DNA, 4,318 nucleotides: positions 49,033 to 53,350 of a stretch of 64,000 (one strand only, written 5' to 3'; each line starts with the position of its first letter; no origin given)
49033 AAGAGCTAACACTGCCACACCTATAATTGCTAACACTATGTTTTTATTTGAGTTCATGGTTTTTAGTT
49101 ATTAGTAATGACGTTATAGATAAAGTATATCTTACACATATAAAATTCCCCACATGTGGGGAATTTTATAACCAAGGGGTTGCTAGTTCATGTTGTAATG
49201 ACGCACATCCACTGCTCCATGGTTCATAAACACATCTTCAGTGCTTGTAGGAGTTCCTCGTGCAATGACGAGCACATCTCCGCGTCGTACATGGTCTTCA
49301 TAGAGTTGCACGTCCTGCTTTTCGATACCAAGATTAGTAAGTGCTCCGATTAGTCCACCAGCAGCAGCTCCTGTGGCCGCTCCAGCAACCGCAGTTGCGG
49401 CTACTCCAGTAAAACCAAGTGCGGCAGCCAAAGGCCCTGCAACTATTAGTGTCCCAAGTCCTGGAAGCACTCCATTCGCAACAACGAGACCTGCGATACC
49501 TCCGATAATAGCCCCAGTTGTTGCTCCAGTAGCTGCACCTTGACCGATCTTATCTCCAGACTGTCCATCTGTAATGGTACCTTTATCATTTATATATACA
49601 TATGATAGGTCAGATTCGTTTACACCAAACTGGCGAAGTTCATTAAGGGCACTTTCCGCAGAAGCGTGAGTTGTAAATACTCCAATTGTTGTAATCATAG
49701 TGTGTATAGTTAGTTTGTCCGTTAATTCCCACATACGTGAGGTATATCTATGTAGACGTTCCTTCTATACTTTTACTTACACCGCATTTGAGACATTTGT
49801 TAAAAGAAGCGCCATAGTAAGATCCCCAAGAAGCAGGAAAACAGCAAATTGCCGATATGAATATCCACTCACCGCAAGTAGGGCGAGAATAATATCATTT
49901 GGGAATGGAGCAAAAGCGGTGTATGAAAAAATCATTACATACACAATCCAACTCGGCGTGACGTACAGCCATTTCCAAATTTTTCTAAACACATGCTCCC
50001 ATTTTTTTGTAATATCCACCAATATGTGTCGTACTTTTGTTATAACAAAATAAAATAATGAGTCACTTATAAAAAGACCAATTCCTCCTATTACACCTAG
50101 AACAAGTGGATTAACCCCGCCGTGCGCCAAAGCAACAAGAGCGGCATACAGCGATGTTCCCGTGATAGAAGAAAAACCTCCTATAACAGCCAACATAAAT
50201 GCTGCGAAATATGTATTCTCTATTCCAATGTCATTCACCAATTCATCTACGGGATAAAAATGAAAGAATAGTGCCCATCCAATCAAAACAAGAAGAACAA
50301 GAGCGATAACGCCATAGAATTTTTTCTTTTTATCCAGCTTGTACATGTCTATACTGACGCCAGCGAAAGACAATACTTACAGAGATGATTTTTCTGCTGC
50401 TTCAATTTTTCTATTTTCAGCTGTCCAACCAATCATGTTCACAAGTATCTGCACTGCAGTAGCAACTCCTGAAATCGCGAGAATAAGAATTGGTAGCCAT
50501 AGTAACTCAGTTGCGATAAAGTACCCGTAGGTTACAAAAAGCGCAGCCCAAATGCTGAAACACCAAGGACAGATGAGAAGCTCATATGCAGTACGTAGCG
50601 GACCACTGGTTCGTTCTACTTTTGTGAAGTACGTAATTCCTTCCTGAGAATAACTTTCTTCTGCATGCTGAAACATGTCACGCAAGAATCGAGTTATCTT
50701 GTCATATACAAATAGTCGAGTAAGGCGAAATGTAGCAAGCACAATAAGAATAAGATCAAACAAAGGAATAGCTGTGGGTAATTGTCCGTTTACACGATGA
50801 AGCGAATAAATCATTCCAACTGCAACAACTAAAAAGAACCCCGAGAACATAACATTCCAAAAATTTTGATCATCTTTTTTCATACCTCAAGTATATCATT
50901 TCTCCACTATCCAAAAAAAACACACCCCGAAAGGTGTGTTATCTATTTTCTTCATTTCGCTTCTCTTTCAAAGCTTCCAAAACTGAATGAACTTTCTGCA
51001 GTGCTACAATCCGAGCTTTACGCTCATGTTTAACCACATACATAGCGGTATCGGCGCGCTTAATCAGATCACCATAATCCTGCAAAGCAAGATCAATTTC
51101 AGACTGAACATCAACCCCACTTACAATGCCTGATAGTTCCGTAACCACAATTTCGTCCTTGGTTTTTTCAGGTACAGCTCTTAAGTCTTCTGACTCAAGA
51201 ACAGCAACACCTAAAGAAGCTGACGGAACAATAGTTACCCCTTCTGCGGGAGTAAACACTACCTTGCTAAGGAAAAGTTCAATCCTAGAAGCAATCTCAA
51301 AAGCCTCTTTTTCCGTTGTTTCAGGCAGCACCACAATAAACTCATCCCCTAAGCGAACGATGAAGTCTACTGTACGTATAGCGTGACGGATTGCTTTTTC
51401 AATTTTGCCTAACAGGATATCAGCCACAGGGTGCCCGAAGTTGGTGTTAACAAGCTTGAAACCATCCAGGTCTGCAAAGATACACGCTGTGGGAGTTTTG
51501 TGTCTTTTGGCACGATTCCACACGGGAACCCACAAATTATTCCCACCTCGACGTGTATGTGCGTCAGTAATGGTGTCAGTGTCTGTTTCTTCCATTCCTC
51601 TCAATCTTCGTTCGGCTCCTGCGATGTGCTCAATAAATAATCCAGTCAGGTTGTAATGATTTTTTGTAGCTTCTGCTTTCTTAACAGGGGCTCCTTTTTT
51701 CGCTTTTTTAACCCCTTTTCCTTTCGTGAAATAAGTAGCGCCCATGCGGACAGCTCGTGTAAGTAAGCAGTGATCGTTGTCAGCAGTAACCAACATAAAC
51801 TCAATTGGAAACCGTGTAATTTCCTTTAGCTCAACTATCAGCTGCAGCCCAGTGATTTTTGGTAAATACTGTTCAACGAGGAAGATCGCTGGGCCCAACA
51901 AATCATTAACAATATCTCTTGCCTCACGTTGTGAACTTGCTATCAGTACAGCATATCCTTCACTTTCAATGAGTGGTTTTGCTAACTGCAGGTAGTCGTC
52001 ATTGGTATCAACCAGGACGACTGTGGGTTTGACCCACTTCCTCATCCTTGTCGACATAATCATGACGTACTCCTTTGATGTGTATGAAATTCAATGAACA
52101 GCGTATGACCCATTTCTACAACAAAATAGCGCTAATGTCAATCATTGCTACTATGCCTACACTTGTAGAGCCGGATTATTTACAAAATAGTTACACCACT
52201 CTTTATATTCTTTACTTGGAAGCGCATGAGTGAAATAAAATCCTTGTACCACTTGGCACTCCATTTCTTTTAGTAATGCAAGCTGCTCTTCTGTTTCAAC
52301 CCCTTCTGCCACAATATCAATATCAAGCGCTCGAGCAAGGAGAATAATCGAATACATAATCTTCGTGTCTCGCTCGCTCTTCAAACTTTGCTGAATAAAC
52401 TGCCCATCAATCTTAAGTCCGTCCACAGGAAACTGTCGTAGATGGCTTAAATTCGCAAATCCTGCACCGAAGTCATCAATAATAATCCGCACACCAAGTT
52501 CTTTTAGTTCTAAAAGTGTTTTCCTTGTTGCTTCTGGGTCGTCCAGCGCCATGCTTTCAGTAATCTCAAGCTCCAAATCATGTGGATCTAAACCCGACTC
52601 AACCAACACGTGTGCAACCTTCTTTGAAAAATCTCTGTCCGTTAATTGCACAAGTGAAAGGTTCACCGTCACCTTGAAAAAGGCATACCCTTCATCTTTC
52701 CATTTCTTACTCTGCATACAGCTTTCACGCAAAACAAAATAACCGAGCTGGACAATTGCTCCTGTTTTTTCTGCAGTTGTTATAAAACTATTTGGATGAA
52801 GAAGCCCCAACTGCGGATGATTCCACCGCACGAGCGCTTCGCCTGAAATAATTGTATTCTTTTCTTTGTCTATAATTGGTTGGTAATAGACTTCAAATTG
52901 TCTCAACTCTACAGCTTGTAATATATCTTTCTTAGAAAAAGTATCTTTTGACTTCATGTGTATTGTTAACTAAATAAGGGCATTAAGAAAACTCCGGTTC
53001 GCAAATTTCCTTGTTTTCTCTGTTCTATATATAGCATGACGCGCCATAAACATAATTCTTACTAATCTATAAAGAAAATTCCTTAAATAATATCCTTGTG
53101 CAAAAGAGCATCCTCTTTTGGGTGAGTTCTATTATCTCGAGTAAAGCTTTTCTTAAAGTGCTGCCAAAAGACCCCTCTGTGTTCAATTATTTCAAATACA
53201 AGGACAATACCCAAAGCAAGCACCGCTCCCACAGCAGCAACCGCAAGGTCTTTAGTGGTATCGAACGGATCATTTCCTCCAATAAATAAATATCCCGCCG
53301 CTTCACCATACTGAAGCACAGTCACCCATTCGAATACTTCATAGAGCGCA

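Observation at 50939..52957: c-di-GMP module: EAL phosphodiesterase plus a pseudo-receiver/degenerate-GGDEF protein with intact I-site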

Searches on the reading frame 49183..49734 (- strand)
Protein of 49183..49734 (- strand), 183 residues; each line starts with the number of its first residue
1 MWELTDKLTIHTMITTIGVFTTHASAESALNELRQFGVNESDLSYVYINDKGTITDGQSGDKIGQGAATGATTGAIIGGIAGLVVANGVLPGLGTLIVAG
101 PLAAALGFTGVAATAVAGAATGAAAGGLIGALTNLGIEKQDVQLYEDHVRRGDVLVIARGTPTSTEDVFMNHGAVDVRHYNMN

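Call 3: search_protein_families(library=pfam, proteins=[window:49183-49734:-], max_evalue=0.1)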
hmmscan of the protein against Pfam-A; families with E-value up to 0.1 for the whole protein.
window:49183-49734:- (183 aa): 2 families
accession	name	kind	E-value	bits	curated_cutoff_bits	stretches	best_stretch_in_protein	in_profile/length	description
PF11181.13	YflT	-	2.4e-06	28.4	26.2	1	16-84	2-69/99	Heat induced stress protein YflT domain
PF06897.17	DUF1269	-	0.00051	20.8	26.9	1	115-167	18-70/100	Protein of unknown function (DUF1269)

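Call 87: search_protein_families(library=ncbifam, proteins=[window:49183-49734:-], max_evalue=0.01)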
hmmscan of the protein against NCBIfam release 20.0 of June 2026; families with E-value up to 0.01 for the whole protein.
window:49183-49734:- (183 aa): 0 families

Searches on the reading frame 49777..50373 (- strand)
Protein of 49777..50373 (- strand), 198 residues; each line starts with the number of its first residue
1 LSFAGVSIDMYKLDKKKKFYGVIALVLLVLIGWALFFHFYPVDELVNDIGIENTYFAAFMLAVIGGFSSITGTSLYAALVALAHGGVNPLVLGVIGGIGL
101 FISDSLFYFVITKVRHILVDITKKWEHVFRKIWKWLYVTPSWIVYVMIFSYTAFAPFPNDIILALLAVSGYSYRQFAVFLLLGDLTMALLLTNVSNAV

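Call 3: search_protein_families(library=pfam, proteins=[window:49777-50373:-], max_evalue=0.1)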
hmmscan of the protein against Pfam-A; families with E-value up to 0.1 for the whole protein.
window:49777-50373:- (198 aa): 2 families
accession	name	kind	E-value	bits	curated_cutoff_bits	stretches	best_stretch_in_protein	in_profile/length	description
PF09335.16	VTT_dom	-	0.00014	22.7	33.9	1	77-193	8-119/123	VTT domain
PF04110.19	APG12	-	0.071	14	22.8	0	111-166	14-67/87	Ubiquitin-like autophagy protein Apg12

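Call 87: search_protein_families(library=ncbifam, proteins=[window:49777-50373:-], max_evalue=0.01)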
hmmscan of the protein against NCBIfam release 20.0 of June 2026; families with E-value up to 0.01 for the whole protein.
window:49777-50373:- (198 aa): 0 families

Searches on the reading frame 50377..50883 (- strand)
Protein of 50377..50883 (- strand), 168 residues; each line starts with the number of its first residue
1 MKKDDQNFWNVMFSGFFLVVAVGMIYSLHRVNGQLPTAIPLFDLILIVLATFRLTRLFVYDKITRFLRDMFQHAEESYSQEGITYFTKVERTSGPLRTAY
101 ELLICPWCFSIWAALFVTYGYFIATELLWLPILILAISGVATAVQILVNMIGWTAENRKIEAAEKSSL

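Call 3: search_protein_families(library=pfam, proteins=[window:50377-50883:-], max_evalue=0.1)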
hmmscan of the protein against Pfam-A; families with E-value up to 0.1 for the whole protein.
window:50377-50883:- (168 aa): 1 family
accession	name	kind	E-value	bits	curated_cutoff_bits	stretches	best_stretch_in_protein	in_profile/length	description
PF07098.16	DUF1360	-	5.7e-23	81.3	21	1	46-147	1-101/102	Protein of unknown function (DUF1360)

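Call 87: search_protein_families(library=ncbifam, proteins=[window:50377-50883:-], max_evalue=0.01)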
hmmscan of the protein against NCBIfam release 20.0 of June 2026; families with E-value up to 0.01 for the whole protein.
window:50377-50883:- (168 aa): 0 families

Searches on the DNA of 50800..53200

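Call 79: search_rna_families(source=window, start=50800, end=53200, threshold=evalue, max_evalue=1)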
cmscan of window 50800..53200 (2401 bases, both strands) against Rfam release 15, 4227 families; matches with E-value up to 1: 0.
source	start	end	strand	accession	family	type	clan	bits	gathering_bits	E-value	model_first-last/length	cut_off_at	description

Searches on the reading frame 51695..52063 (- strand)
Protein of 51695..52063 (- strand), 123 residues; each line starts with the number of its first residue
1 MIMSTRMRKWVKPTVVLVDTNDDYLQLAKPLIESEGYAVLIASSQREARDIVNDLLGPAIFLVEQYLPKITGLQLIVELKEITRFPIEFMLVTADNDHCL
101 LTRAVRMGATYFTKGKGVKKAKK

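Call 26: search_solved_structures(query=window:51695-52063:-, max_evalue=0.01, show_alignments=5)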
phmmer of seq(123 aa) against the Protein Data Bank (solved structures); distinct sequences matched with E-value up to 0.01: 20.
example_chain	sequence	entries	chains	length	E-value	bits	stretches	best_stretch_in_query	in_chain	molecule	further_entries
4uhj_A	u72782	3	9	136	8.8e-06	29.2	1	15-97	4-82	TRANSCRIPTIONAL REGULATORY PROTEIN CPXR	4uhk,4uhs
3jte_A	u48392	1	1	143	1.2e-05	28.8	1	15-110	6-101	Response regulator receiver protein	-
6ifh_A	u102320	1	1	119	1.2e-05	28.8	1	16-115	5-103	Sporulation initiation phosphotransferase F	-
1mvo_A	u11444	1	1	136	0.00034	24.1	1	15-114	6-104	PhoP response regulator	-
2lr0_A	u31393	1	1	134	0.0007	23.1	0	15-97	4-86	P-loop ntpase fold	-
1pey_A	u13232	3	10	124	0.0021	21.5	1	15-115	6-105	Sporulation initiation phosphotransferase F | SPORULATION RESPONSE REGULATORY PROTEIN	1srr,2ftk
1nxo_A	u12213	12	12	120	0.0022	21.5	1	15-109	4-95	DNA-binding response regulator | Response regulator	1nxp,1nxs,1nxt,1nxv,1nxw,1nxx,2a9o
7pv7_D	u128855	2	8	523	0.0022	21.5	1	7-105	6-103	Response regulator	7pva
7pvk_A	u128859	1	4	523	0.0022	21.5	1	7-105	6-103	Response regulator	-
6eb7_A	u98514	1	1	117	0.0023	21.4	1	15-109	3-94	DNA-binding response regulator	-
1f51_E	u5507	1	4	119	0.0024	21.3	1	15-115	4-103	SPORULATION INITIATION PHOSPHOTRANSFERASE F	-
1zit_A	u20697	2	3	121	0.0025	21.3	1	15-113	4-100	transcriptional regulator (NtrC family)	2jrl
2lrh_A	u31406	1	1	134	0.0033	20.9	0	12-59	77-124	De novo designed protein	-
6swl_A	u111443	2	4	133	0.0034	20.9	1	14-120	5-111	Two-component response regulator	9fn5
2lci_A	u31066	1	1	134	0.0035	20.8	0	12-59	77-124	Protein OR36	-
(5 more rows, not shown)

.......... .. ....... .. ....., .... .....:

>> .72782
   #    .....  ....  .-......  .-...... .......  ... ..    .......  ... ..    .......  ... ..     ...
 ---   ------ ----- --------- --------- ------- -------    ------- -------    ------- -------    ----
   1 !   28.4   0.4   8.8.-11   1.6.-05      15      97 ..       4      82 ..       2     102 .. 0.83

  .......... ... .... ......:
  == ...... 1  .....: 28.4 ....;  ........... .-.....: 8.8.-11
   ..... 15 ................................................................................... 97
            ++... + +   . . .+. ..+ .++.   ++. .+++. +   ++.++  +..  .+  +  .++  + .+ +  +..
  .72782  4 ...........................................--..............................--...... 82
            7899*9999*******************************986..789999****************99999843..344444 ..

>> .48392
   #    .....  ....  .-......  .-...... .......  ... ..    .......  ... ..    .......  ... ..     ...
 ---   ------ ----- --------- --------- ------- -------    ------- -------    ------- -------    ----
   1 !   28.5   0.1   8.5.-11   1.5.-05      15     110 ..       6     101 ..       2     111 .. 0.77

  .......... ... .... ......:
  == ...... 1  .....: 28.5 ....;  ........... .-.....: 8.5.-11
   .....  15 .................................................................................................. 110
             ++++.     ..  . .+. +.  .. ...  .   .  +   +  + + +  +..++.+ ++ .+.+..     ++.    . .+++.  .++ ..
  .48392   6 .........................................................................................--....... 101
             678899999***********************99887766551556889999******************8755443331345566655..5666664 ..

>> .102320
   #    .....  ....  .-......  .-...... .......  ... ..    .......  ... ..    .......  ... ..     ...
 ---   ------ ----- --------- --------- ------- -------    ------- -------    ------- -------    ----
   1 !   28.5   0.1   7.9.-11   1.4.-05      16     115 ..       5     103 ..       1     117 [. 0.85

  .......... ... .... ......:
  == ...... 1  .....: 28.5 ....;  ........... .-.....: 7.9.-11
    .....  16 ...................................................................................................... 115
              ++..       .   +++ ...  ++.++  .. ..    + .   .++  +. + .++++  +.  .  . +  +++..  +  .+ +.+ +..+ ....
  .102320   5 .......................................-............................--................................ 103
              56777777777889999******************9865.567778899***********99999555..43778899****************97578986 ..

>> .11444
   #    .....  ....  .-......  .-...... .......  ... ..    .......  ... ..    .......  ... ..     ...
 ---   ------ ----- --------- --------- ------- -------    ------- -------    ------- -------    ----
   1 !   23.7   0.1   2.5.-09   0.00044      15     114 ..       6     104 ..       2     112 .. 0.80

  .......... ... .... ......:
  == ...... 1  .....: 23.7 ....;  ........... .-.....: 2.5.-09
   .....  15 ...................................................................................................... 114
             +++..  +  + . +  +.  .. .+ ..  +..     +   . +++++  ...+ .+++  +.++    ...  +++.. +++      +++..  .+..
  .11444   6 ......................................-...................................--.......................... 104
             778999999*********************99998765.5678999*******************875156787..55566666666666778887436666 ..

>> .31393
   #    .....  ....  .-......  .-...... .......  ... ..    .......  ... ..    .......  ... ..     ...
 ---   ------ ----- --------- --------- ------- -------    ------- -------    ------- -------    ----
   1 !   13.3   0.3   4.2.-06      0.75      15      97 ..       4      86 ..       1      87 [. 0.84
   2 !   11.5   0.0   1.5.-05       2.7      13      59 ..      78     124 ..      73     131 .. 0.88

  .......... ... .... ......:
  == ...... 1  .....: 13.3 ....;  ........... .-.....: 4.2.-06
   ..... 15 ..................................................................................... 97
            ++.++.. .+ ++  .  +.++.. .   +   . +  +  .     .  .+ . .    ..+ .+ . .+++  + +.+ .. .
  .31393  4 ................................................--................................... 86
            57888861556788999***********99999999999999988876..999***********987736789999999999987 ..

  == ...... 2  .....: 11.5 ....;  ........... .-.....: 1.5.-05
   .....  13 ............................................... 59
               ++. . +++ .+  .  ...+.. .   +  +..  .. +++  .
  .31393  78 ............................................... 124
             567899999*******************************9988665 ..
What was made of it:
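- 51713..52024 (-): Receiver (REC) domain, residues 14-117. It is a Glu-type aspartate-less receiver: D19 kept, T20 replaces the second acidic residue, T93 and K114 kept. Alignments to CpxR, Spo0F and PhoP (call 26).
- On Response-regulator receiver domain (PF00072), phosphorylatable class: PDB hits to CpxR and Spo0F at about 1e-5 (call 26).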
